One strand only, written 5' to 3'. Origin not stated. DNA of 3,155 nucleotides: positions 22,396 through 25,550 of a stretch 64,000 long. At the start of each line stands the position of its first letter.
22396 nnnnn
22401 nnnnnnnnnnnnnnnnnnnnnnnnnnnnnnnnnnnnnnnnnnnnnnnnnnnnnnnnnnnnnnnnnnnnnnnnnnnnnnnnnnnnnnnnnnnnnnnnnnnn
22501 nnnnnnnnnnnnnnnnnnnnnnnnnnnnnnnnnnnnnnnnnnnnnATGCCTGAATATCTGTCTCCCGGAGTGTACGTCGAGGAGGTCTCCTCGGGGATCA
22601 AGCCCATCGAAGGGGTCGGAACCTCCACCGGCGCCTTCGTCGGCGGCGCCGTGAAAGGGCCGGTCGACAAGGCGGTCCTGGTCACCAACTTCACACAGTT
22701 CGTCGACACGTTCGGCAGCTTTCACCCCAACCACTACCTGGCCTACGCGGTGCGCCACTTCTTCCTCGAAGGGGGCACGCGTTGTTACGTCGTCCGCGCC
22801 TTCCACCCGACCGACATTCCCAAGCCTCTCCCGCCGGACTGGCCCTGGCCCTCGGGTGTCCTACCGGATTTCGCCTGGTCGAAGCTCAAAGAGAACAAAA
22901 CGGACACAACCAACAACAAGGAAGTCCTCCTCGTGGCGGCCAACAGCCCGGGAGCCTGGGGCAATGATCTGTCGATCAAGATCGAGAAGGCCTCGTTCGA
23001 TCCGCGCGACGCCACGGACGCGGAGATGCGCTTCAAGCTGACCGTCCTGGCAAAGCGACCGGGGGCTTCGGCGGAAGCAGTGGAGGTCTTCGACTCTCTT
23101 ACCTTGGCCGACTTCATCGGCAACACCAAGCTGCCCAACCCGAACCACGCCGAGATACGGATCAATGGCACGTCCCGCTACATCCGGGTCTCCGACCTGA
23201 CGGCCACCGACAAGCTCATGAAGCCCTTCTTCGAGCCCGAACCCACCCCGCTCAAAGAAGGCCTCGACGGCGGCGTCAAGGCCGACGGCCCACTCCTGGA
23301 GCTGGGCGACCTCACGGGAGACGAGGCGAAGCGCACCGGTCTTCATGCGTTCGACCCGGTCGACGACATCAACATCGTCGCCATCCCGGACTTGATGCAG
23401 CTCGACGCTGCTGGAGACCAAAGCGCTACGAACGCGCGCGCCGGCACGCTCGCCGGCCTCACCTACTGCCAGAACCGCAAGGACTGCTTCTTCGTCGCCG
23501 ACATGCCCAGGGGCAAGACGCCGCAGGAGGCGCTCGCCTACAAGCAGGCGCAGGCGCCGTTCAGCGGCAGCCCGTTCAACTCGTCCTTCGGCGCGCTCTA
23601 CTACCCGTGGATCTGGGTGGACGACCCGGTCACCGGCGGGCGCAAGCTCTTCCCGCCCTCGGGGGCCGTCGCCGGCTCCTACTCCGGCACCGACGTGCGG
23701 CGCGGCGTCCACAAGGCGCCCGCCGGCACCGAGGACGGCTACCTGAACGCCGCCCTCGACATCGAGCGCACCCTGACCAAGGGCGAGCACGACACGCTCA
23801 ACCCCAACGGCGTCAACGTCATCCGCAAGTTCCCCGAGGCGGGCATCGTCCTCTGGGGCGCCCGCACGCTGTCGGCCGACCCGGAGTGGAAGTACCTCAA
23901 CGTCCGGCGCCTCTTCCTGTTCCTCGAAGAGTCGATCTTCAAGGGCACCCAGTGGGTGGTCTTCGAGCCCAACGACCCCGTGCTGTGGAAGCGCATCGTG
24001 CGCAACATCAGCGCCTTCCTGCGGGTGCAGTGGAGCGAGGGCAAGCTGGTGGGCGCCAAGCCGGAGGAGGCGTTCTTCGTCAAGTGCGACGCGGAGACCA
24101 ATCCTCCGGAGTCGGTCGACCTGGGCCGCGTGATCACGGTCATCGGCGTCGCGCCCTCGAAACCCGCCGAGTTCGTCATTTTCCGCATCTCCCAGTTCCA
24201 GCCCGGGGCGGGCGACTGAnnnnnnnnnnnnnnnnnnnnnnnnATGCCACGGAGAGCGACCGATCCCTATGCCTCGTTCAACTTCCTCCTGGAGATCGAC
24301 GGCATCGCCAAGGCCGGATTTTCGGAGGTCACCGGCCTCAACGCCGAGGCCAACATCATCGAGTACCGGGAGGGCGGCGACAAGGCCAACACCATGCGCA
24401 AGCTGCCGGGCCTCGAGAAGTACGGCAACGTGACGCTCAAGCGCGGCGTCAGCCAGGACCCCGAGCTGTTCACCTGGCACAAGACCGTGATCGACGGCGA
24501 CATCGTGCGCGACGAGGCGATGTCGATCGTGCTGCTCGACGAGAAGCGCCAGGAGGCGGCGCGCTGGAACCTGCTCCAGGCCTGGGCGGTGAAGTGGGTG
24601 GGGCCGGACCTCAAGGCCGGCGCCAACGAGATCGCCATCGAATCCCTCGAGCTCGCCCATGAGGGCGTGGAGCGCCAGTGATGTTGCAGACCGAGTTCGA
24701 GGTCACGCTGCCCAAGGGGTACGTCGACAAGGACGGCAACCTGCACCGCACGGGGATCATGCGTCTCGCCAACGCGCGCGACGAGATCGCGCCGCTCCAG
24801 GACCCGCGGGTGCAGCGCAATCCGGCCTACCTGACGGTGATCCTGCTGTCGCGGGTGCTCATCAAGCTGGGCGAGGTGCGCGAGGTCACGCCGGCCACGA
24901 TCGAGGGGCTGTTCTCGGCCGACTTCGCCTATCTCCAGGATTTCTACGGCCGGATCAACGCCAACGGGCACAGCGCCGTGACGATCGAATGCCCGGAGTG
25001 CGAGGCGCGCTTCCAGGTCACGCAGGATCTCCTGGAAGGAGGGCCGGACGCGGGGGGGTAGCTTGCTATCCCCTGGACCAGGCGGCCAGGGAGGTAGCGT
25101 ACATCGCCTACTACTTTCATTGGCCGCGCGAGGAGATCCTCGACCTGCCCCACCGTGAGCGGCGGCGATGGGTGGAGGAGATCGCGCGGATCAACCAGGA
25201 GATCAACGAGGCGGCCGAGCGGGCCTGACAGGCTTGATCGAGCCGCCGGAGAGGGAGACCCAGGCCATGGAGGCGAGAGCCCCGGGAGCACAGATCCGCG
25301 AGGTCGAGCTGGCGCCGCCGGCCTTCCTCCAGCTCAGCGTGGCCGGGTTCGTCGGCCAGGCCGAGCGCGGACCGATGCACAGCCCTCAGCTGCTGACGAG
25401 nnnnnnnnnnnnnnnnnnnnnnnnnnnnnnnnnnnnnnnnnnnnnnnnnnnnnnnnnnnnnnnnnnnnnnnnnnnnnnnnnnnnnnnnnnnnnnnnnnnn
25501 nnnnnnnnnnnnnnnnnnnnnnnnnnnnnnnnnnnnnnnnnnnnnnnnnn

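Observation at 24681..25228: G7 slippery tract predicts a -1 programmed frameshift (gpG/GT- or gpE/E'-style) in the chaperone-like gene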

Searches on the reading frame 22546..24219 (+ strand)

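Call 7: search_protein_families(library=pfam, proteins=[window:22546-24219:+], max_evalue=0.01)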
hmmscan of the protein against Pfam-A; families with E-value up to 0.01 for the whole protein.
window:22546-24219:+ (557 aa): 2 families
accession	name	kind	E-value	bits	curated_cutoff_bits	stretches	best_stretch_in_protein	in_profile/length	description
PF04984.19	Phage_sheath_1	-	1.1e-16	61.6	31.4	1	288-442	27-168/168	Phage tail sheath protein subtilisin-like domain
PF17482.7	Phage_sheath_1C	-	1.9e-14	54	26.9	1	444-549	2-102/104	Phage tail sheath C-terminal domain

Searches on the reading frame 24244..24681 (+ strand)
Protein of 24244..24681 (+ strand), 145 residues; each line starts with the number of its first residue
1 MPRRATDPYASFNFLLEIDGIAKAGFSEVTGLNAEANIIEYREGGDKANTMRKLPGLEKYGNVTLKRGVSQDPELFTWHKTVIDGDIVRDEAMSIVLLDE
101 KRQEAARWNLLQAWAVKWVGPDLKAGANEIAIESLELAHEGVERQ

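Call 7: search_protein_families(library=pfam, proteins=[window:24244-24681:+], max_evalue=0.01)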
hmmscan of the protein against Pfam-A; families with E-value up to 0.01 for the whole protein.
window:24244-24681:+ (145 aa): 1 family
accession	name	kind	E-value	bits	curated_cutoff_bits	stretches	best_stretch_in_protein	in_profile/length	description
PF06841.18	Phage_T4_gp19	-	2.3e-45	154.1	28.2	1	11-143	2-134/134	T4-like virus tail tube protein gp19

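Call 46: search_dna_similar(query=window:24244-24678:+, collection=plasmids, mode=protein, max_rows=30, max_evalue=0.001)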
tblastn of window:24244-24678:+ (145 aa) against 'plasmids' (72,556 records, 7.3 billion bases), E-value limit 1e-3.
Records with a match: 128; places in all: 225; records where one place covers at least 80% of the query: 128.
Best place of each record, by identity: <60% 128.
By first word of the organism name: Streptomyces 34; Serratia 32; Deinococcus 6; Chromobacterium 4; Enterobacter 4; Cereibacter 3; Haloferax 3; Rhodovulum 3; Mycetohabitans 3; Rhodococcus 2; and 28 more.
By predicted mobility (MOB-suite, as given by PLSDB): non-mobilizable 69; conjugative 42; mobilizable 17.
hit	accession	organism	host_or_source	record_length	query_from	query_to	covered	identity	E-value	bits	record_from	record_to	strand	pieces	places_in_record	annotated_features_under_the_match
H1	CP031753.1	Cereibacter sphaeroides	cell culture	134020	7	143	94%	55.5%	9e-40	148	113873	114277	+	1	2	phage tail protein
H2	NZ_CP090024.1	Cereibacter azotoformans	cell culture,Aquaculture sediment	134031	7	143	94%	55.5%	9e-40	148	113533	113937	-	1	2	phage tail protein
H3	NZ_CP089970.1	Cereibacter azotoformans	Owen's River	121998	7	143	94%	54.7%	1e-39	147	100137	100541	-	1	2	phage tail protein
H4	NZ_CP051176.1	Ralstonia solanacearum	Whole organism,tomato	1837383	7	144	95%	54.0%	4e-41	152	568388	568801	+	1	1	none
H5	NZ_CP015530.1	Rhodococcus sp. WB1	soil,PCBs contaminated soil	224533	7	144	95%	52.2%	1e-38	145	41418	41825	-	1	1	phage tail protein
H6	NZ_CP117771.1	Nostoc sp. UHCC 0926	whole organism,lichen surface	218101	7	144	95%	50.7%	3e-39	146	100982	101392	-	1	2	phage tail protein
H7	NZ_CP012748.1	Paraburkholderia caribensis MBA4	soil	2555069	7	144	95%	49.3%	5e-40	149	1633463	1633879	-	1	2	none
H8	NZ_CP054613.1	Paenibacillus cellulosilyticus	cell culture,soil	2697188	7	142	94%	48.5%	1e-32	127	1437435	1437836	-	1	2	none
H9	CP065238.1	Streptomyces clavuligerus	cell culture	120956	2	143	98%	45.8%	9e-32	125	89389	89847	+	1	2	phage tail protein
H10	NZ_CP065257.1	Streptomyces clavuligerus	cell culture,lab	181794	2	143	98%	45.8%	9e-32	125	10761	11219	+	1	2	phage tail protein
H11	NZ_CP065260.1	Streptomyces clavuligerus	cell culture,lab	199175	2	143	98%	45.8%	9e-32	125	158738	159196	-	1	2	phage tail protein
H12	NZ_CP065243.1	Streptomyces clavuligerus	cell culture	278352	2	143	98%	45.8%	9e-32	125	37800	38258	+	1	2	phage tail protein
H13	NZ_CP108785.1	Embleya sp. NBC_00888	-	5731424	7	144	95%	46.4%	4e-36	137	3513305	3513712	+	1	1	none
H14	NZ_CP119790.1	Haloarcula ordinaria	cell culture,sediment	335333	7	144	95%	45.1%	4e-27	112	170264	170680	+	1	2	phage tail protein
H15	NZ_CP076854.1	Rhizobium sp. WYJ-E13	Curcuma wenyujin Y.H. Chen et C. ...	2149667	7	144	95%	44.1%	4e-26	109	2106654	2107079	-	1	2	none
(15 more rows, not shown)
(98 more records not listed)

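Call 47: get_annotated_region(hit=H1, flank=4000)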
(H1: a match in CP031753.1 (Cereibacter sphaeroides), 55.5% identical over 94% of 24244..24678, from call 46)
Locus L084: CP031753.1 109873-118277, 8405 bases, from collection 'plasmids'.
description: Cereibacter sphaeroides strain EBL0706 plasmid p.B, complete sequence
organism: Cereibacter sphaeroides (NCBI taxid 1063)
taxonomy: Bacteria; Pseudomonadota; Alphaproteobacteria; Rhodobacterales; Paracoccaceae; Cereibacter; Cereibacter sphaeroides
host: -; source: cell culture; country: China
typing (MOB-suite, as given by PLSDB): non-mobilizable; replicon rep_cluster_369
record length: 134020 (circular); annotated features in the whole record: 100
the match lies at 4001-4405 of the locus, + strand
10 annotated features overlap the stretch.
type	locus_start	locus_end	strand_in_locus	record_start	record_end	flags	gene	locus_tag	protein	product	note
CDS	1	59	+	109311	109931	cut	-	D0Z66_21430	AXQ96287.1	acyltransferase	-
CDS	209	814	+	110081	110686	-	-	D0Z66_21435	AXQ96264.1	DUF4255 domain-containing protein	-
CDS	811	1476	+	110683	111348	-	-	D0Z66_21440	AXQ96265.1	hypothetical protein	-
CDS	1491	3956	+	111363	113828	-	-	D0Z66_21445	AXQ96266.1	phage tail sheath protein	-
CDS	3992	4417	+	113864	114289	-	-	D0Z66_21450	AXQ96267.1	phage tail protein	-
CDS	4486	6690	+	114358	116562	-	-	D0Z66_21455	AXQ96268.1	phage tail sheath protein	-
CDS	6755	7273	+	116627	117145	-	-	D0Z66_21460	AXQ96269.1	phage tail protein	-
CDS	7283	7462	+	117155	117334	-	-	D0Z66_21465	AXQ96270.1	hypothetical protein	-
CDS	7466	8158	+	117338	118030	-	-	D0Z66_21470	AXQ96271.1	hypothetical protein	-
CDS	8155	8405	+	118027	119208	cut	-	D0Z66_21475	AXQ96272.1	phage late control D family protein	-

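Call 48: get_annotated_region(hit=H6, flank=4000)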
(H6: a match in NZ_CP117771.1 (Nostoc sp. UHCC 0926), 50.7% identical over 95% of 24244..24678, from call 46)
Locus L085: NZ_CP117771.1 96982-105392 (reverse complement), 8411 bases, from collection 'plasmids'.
description: Nostoc sp. UHCC 0926 plasmid pn3, complete sequence
organism: Nostoc sp. UHCC 0926 (NCBI taxid 3025190)
taxonomy: Bacteria; Cyanobacteriota; Cyanophyceae; Nostocales; Nostocaceae; Nostoc; Nostoc sp. UHCC 0926
host: -; source: whole organism,lichen surface; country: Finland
typing (MOB-suite, as given by PLSDB): conjugative; relaxase MOBP; mating-pair formation MPF_T
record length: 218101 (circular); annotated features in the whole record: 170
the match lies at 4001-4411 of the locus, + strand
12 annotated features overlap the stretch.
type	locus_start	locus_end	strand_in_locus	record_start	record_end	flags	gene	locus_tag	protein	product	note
CDS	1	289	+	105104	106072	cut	-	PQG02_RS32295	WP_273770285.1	hypothetical protein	-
CDS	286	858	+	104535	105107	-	-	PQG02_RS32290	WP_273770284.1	DUF4255 domain-containing protein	-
CDS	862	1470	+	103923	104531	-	-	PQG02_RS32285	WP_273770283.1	carboxypeptidase regulatory-like domain-containing protein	-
CDS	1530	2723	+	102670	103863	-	-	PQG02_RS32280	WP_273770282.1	phage tail sheath family protein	-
CDS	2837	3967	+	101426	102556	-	-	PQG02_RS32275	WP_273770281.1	phage tail sheath subtilisin-like domain-containing protein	-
CDS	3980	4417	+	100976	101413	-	-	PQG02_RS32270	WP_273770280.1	phage tail protein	-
CDS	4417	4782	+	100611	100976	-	-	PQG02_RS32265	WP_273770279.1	phage tail assembly protein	-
CDS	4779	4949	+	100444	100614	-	-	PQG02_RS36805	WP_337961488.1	DUF6760 family protein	-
CDS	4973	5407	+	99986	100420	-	-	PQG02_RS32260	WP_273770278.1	phage tail protein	-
CDS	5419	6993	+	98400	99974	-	-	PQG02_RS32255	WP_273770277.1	hypothetical protein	-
CDS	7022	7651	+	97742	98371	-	-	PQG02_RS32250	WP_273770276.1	LysM peptidoglycan-binding domain-containing protein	-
CDS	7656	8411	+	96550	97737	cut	-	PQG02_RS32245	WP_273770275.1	contractile injection system protein, VgrG/Pvc8 family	-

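Call 50: search_protein_families(library=pfam, proteins=[L084:7283-7462:+, L085:4779-4949:+, L085:4417-4782:+, L085:5419-6993:+], max_evalue=0.1)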
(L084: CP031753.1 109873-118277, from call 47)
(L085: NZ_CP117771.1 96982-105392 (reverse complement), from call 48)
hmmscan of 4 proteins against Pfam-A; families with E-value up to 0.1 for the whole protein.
L084:7283-7462:+ (59 aa): 0 families

L085:4779-4949:+ (56 aa): 1 family
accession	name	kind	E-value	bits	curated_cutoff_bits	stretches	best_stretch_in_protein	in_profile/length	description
PF20546.3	DUF6760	-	6.6e-18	65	27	1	7-52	8-53/89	Family of unknown function (DUF6760)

L085:4417-4782:+ (121 aa): 1 family
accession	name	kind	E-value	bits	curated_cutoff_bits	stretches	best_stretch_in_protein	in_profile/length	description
PF12322.14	T4_baseplate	-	0.077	13.1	24.5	1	74-119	171-215/219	T4 bacteriophage base plate protein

L085:5419-6993:+ (524 aa): 0 families

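Call 96: search_protein_families(library=ncbifam, proteins=[L085:5419-6993:+], max_evalue=0.01)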
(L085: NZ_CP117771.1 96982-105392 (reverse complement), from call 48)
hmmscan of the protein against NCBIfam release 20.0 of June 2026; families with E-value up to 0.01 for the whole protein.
L085:5419-6993:+ (524 aa): 0 families

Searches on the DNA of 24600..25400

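Call 85: search_rna_families(source=window, start=24600, end=25400, threshold=evalue, max_evalue=1)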
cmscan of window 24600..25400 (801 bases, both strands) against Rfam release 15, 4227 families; matches with E-value up to 1: 0.
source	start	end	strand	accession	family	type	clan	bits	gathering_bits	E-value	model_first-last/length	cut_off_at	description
